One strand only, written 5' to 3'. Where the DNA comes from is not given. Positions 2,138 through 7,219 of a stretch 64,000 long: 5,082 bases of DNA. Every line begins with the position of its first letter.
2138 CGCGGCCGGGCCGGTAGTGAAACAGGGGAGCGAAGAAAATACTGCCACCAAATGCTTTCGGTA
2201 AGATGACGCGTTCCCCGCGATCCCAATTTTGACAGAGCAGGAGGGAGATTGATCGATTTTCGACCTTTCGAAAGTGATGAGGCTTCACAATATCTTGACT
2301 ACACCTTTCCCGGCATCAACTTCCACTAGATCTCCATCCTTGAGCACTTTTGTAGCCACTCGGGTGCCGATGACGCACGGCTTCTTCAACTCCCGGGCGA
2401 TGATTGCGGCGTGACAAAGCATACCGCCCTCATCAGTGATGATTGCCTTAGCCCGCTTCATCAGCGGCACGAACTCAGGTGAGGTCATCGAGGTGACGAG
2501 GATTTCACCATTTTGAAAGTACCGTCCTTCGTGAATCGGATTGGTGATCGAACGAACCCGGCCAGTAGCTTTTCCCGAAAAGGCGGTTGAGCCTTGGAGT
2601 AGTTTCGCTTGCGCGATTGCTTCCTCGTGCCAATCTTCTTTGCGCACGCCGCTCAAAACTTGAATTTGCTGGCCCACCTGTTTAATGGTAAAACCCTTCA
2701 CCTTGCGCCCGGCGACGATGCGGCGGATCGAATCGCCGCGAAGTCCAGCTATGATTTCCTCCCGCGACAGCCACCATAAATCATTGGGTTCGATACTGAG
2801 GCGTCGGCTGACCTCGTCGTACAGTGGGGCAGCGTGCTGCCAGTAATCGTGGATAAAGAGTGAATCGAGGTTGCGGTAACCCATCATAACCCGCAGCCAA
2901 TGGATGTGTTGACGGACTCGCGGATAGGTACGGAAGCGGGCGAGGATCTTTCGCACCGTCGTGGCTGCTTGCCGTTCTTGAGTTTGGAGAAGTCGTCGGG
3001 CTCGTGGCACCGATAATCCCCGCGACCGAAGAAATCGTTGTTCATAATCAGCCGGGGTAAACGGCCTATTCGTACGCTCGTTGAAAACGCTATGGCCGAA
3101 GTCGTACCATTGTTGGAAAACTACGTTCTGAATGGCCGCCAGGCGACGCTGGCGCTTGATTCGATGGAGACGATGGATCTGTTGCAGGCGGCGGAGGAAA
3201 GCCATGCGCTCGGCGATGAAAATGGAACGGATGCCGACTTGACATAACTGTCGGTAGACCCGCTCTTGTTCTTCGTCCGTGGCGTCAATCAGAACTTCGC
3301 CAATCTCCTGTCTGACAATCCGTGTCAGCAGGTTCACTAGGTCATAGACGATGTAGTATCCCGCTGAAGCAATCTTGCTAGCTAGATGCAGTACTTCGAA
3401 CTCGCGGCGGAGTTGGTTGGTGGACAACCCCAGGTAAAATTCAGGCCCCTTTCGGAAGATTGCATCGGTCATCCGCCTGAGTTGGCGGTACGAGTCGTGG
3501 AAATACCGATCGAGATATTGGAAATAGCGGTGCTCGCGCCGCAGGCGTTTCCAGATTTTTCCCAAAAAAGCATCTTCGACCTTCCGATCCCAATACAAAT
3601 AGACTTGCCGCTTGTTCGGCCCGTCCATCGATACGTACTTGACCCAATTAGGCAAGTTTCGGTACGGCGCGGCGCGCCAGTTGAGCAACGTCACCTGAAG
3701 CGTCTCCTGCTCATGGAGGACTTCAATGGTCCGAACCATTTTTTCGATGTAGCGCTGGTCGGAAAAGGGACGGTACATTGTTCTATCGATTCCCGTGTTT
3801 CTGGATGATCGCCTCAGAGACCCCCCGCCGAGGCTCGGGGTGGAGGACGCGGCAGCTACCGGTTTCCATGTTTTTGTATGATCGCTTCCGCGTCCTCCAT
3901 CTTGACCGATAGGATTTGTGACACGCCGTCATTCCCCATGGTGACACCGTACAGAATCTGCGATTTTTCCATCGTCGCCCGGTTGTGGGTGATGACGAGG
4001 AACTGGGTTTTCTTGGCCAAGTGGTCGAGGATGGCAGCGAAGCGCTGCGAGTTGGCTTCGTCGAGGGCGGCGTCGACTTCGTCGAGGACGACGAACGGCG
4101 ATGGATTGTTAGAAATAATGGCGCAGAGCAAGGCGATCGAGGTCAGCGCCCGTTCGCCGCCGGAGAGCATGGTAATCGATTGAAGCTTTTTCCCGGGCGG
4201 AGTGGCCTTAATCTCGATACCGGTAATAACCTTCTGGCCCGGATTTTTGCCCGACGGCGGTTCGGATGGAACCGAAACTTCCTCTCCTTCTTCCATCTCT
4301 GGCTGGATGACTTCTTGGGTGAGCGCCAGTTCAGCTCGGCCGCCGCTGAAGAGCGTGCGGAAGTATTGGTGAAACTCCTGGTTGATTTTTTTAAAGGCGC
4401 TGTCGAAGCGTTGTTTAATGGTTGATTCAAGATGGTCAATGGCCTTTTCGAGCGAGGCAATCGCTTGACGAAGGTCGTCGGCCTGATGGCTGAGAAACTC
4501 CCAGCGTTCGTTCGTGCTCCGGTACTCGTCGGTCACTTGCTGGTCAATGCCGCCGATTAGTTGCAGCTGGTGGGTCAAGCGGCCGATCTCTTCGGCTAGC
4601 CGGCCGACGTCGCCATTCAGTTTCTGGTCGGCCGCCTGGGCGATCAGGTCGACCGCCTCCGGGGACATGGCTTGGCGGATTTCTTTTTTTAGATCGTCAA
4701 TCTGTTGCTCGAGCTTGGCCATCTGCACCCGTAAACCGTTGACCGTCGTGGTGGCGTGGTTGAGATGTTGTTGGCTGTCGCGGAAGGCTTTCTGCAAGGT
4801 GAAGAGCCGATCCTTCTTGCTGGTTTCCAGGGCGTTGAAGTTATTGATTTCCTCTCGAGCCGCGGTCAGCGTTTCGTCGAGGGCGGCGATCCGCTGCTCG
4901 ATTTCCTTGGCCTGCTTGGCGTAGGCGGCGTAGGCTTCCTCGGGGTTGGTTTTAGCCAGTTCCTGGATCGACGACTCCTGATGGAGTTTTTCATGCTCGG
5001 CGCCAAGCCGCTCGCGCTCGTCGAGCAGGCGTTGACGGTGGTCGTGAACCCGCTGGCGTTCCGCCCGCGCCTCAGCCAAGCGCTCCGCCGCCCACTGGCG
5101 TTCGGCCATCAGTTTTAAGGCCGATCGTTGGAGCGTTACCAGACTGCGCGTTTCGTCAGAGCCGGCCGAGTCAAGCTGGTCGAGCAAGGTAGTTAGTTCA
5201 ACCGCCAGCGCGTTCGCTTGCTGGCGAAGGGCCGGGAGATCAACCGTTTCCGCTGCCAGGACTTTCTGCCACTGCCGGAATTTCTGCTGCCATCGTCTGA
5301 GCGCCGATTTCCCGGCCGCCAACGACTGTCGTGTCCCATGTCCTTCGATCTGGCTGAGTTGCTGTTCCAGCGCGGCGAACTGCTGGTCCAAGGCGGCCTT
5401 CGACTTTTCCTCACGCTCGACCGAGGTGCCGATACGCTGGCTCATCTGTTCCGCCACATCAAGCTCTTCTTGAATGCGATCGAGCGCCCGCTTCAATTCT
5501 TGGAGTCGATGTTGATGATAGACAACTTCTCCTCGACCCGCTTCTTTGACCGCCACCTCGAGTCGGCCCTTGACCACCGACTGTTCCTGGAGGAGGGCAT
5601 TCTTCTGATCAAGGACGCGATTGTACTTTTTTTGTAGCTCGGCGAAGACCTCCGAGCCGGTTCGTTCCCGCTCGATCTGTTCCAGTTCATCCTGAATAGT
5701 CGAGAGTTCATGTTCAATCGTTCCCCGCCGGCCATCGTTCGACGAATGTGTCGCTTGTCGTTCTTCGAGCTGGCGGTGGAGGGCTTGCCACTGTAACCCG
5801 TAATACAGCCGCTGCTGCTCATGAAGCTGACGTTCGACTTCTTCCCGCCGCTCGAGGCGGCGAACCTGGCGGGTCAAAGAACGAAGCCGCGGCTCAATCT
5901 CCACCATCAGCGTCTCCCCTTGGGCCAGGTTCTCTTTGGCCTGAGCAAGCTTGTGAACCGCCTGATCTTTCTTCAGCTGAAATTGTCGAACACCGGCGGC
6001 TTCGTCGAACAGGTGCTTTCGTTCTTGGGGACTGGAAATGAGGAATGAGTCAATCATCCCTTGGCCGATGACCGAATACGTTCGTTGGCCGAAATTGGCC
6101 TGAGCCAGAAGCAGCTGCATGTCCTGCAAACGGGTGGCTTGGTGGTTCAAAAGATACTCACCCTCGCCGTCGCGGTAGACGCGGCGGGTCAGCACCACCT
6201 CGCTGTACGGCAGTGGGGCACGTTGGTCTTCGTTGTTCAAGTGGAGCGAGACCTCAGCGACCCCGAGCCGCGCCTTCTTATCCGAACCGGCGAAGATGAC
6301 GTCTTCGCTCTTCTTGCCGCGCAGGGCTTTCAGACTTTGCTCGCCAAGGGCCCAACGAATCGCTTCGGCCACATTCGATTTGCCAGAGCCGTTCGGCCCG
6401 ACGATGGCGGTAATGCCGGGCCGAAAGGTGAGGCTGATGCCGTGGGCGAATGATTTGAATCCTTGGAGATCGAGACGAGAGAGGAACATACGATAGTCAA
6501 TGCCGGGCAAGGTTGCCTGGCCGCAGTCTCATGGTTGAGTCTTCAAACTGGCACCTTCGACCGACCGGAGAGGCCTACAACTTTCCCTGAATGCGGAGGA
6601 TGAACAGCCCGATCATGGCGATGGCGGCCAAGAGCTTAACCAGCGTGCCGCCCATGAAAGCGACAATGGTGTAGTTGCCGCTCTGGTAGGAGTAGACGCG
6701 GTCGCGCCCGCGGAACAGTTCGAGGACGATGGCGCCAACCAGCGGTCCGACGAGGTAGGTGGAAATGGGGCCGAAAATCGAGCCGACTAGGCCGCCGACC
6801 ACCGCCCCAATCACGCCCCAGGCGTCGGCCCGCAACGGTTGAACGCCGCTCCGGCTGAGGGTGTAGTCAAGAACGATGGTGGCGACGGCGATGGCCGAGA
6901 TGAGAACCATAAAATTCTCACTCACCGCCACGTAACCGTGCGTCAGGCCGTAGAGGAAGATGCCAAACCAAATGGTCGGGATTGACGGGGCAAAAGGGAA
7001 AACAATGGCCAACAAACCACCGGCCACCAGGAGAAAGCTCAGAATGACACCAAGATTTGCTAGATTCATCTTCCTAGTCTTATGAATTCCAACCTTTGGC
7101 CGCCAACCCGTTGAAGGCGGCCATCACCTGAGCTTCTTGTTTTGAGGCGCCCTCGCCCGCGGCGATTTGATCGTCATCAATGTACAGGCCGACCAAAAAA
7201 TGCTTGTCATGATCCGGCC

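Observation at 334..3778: Three-gene split PEP-synthase / rifampin-phosphotransferase-like module without a PEP-binding barrel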

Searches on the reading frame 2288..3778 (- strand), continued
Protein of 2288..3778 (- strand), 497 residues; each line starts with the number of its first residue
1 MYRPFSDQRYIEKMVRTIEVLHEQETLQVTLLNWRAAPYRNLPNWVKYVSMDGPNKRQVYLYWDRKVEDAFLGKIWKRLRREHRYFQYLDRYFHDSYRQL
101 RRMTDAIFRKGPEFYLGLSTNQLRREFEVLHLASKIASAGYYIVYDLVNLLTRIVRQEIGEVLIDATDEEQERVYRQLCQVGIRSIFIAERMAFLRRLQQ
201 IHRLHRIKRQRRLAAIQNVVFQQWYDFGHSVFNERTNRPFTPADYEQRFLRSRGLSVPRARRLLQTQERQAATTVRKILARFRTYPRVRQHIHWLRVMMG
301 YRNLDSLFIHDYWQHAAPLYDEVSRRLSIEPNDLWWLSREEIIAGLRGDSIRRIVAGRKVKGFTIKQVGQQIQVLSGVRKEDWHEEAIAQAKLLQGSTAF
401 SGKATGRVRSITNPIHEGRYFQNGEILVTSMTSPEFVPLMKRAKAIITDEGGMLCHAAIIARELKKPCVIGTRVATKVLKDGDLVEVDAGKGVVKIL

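Call 61: search_protein_families(library=pfam, alignment_id=A3, max_evalue=0.0001)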
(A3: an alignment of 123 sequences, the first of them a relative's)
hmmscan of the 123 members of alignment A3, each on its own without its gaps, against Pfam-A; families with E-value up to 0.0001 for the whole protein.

A. member 1, L001:6661-7938:- (425 aa): 2 families
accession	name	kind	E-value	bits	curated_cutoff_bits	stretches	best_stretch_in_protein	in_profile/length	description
PF01546.33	Peptidase_M20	-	4.9e-39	134.8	24.6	1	109-420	1-205/206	Peptidase family M20/M25/M40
PF07687.19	M20_dimer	-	4e-19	69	21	1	222-327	1-103/107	Peptidase dimerisation domain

B. families by the number of members that match (of 123 scanned): 164 families (the first 25 are shown)
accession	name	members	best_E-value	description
PF00702.32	Hydrolase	4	9e-20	haloacid dehalogenase-like hydrolase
PF00300.27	His_Phos_1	4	7.4e-11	Histidine phosphatase superfamily (branch 1)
PF00005.33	ABC_tran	3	6.1e-43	ABC transporter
PF01978.25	TrmB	3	5.9e-19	Sugar-specific transcriptional regulator TrmB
PF13419.12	HAD_2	3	1.7e-18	Haloacid dehalogenase-like hydrolase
PF02463.25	SMC_N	3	1.1e-11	RecF/RecN/SMC N terminal domain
PF00814.31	TsaD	2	2.4e-83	tRNA N6-adenosine threonylcarbamoyltransferase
PF01145.31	Band_7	2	1.3e-41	SPFH domain / Band 7 family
PF01546.33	Peptidase_M20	2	4.9e-39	Peptidase family M20/M25/M40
PF13483.12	Lactamase_B_3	2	6.3e-25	Beta-lactamase superfamily domain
PF00929.31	RNase_T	2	2.2e-24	Exonuclease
PF12706.13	Lactamase_B_2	2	9.7e-21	Beta-lactamase superfamily domain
PF01687.23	Flavokinase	2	1.2e-20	Riboflavin kinase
PF07687.19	M20_dimer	2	4e-19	Peptidase dimerisation domain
PF17820.7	PDZ_6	2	2.7e-11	PDZ domain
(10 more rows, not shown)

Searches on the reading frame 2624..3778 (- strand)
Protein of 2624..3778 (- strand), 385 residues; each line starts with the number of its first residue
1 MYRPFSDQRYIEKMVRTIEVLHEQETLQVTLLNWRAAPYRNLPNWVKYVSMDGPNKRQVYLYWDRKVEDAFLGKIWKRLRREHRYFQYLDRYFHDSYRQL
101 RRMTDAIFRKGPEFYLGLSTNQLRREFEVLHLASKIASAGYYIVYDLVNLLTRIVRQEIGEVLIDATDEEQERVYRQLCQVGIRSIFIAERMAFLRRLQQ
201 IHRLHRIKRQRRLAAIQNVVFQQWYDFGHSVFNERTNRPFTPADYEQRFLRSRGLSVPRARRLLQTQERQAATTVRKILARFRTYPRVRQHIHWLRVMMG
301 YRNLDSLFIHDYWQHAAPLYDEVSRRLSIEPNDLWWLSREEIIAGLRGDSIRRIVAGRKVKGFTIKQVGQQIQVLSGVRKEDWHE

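Call 62: search_protein_representatives(protein=window:2624-3778:-)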
Query: 385 residues. Proteins with E-value up to 0.001 (for the whole library): 18; up to 1e-10: 14; up to 1e-30: 12. The best 18 are listed.
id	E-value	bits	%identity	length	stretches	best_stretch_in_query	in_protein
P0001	1.3e-220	748.6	100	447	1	51-385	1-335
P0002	4.1e-107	375.0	51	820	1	2-385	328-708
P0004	2.7e-101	355.8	46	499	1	1-385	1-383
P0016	1.3e-80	287.8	39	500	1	1-385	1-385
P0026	2.7e-76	273.6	40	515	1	14-385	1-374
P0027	1.6e-73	264.4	38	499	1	1-385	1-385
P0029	1.6e-68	248.0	46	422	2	2-185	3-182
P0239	5.7e-67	242.9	37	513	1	1-385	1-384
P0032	2.8e-65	237.3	34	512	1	1-385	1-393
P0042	3.5e-48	181.0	35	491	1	2-385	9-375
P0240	3.3e-42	161.4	29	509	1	1-382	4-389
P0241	3.7e-32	128.3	45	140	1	1-140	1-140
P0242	1.6e-21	93.3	48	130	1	2-116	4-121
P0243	3.8e-14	69.0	30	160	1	1-148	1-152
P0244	4.0e-08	49.2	25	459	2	278-382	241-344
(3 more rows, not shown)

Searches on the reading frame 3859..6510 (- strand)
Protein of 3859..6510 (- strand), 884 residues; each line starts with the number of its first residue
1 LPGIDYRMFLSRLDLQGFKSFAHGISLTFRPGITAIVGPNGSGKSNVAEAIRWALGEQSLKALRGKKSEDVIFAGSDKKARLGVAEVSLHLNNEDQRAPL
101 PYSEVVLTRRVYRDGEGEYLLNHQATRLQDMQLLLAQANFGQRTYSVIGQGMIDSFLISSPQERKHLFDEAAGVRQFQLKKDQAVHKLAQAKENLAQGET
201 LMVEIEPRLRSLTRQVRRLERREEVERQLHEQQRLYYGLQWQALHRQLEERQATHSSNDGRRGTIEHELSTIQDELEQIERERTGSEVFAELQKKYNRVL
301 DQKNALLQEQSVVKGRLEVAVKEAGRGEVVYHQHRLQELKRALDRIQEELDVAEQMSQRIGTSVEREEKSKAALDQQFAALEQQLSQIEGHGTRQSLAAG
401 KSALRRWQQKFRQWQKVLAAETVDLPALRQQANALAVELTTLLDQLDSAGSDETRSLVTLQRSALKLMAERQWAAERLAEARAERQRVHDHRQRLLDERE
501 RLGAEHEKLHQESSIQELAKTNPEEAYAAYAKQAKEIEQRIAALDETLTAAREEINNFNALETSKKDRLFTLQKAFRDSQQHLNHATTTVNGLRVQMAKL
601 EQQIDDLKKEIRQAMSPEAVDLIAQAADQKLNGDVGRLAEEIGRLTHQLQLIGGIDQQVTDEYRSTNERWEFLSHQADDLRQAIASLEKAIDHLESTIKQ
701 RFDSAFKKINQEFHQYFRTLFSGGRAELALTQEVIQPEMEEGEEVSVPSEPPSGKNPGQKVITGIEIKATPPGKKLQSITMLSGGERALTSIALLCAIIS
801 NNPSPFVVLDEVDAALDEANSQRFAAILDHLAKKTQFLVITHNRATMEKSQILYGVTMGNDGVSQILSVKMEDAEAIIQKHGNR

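Call 63: search_protein_families(library=pfam, proteins=[window:3859-6510:-], max_evalue=0.01)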
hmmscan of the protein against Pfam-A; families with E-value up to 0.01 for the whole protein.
window:3859-6510:- (884 aa): 8 families
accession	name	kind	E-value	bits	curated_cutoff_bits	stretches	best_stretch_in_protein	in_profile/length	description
PF02463.25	SMC_N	-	1.5e-67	227.7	40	1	9-864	1-219/220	RecF/RecN/SMC N terminal domain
PF13476.12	AAA_23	-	1.7e-16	61.9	27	1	12-385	1-197/201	AAA domain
PF13304.12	AAA_21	-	3.5e-15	57.3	27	2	33-77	1-50/304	AAA domain, putative AbiEii toxin, Type IV TA system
PF13175.12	AAA_15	-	1.5e-12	48.2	32.1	1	8-80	1-77/374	AAA ATPase domain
PF08614.16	ATG16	-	0.00039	21.1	33.7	1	493-613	25-148/200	Autophagy protein 16 (ATG16)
PF00005.33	ABC_tran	-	0.0034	18.4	25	1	23-56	2-36/137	ABC transporter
PF13555.12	AAA_29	-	0.0036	17.5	27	1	11-52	2-43/61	P-loop containing region of AAA domain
PF10392.15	COG5_N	-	0.0044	17.7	31.2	1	584-651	22-90/132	Conserved oligomeric Golgi complex subunit 5, N-terminal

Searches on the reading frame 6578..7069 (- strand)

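Call 63: search_protein_families(library=pfam, proteins=[window:6578-7069:-], max_evalue=0.01)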
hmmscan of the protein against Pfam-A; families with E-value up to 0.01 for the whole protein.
window:6578-7069:- (164 aa): 3 families
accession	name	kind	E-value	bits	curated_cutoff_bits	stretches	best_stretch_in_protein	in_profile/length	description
PF04306.18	DUF456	-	1.8e-25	90.3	29.4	1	23-159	1-138/139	Protein of unknown function (DUF456)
PF13488.11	Gly-zipper_Omp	-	0.002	18.4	25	1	87-115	1-30/46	Glycine zipper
PF11833.13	CPP1-like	-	0.0038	17.3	28.4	1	27-103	89-165/196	Protein CHAPERONE-LIKE PROTEIN OF POR1-like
